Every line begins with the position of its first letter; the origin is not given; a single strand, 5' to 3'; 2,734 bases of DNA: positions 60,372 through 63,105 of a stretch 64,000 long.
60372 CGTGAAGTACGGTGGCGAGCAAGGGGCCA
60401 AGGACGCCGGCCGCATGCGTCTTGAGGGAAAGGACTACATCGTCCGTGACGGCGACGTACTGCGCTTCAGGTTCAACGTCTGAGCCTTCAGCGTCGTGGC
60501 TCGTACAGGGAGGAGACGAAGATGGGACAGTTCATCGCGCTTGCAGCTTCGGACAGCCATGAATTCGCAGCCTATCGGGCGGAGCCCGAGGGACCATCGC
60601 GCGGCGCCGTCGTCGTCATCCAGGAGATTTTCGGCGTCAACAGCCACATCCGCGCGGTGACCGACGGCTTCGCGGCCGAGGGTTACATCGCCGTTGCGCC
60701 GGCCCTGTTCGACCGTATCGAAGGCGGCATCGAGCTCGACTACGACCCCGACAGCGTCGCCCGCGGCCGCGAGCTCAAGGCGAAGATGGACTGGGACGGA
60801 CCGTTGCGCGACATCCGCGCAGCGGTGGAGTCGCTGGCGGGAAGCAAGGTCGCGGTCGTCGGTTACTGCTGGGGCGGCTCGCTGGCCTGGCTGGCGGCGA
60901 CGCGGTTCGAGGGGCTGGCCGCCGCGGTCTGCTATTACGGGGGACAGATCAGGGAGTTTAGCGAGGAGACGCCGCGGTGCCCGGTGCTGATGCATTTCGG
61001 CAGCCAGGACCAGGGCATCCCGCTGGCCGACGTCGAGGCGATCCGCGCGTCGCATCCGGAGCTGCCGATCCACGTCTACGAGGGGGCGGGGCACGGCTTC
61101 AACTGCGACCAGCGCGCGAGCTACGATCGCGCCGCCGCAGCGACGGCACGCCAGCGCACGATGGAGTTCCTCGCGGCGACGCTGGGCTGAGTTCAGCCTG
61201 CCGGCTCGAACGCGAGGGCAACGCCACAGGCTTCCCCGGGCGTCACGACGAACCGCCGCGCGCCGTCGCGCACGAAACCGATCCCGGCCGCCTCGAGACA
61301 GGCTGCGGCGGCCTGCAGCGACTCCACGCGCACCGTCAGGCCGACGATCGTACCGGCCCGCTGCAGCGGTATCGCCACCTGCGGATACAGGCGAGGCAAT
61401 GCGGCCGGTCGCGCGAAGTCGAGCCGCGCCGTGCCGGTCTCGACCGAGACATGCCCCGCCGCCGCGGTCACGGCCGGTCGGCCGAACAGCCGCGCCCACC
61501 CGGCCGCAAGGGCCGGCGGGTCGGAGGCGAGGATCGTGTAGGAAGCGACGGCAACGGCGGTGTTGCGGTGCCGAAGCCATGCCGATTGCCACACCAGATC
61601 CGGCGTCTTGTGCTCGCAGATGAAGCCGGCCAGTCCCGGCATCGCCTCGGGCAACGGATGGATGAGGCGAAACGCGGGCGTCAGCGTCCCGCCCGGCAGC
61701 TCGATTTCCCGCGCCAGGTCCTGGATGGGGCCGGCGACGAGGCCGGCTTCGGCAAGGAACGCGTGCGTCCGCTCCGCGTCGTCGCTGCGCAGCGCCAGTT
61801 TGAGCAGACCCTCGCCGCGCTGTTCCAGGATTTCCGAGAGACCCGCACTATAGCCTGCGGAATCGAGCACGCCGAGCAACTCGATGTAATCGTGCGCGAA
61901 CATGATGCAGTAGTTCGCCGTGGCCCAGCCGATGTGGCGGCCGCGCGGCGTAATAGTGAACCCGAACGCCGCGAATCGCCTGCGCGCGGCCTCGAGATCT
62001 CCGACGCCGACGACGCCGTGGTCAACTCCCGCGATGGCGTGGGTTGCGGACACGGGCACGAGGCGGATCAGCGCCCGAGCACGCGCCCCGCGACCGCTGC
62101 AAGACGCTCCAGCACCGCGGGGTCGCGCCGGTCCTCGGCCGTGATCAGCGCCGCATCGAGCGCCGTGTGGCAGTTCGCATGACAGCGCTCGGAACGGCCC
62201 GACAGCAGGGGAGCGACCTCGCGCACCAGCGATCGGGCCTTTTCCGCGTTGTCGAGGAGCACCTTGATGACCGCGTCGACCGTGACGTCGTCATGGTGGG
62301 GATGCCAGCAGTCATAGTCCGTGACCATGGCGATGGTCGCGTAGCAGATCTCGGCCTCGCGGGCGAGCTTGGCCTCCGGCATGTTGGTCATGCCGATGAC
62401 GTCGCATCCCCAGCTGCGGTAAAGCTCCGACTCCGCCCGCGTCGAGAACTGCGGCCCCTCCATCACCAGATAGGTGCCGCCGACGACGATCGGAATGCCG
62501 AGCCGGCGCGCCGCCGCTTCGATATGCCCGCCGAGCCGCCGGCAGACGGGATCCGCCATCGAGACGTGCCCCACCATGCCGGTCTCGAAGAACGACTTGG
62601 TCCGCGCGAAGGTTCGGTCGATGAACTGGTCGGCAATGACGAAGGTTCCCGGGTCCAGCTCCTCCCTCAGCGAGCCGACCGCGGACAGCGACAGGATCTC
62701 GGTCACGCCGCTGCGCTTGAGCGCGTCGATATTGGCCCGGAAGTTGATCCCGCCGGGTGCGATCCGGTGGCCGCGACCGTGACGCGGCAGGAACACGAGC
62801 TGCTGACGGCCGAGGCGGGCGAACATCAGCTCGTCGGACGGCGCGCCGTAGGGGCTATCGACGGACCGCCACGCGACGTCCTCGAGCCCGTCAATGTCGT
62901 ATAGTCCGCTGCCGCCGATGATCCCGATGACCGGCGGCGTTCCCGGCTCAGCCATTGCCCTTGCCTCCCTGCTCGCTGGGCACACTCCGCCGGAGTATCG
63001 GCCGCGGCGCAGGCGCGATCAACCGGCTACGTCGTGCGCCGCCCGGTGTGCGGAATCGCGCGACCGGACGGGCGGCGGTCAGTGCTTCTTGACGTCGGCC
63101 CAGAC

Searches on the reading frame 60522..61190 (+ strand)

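Call 62: search_protein_families(library=ncbifam, proteins=[window:60522-61190:+], max_evalue=0.00001)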
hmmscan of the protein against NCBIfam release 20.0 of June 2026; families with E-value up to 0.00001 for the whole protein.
window:60522-61190:+ (222 aa): 1 family
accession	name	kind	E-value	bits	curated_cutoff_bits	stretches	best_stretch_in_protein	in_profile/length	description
NF041440.1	hydrolase_YghX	exception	3e-30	105.4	460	1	16-219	83-290/292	YghX family hydrolase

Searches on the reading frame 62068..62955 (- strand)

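Call 62: search_protein_families(library=ncbifam, proteins=[window:62068-62955:-], max_evalue=0.00001)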
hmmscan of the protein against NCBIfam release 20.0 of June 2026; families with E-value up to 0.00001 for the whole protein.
window:62068-62955:- (295 aa): 11 families
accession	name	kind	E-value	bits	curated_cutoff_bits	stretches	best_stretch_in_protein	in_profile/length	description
NF006492.0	PRK08931.1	equivalog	9.2e-152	504.4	437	1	8-293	4-289/291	S-methyl-5'-thioadenosine phosphorylase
NF005657.0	PRK07432.1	equivalog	3.7e-102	341.4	453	1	10-288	6-285/291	S-methyl-5'-thioadenosine phosphorylase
TIGR01694.1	MTAP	equivalog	1.1e-91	306.5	274.85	1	10-247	2-237/240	S-methyl-5'-thioadenosine phosphorylase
NF006334.0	PRK08564.1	equivalog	7.4e-90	300.7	382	1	7-270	7-266/267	S-methyl-5'-thioadenosine phosphorylase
NF005876.0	PRK07823.1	equivalog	3.2e-76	256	306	1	9-267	7-261/267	S-methyl-5'-thioadenosine phosphorylase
NF006599.0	PRK09136.1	equivalog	1.5e-65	220.9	223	1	9-248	3-244/247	S-methyl-5'-thioinosine phosphorylase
NF006054.0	PRK08202.1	equivalog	1.1e-23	84.1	218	1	41-247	65-270/274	purine-nucleoside phosphorylase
TIGR01697.1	PNPH-PUNA-XAPA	subfamily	1.7e-21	76.7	197.1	1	40-246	40-244/247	inosine/guanosine/xanthosine phosphorylase family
TIGR01698.1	PUNP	equivalog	9e-20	71.1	302.6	1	43-214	43-211/245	purine-nucleoside phosphorylase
TIGR01700.1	PNPH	equivalog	4.1e-15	55.9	293.35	1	75-246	74-246/249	purine nucleoside phosphorylase I, inosine and guanosine-specific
TIGR01699.1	XAPA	equivalog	2e-10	40.7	370.9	1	56-213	54-213/248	xanthosine phosphorylase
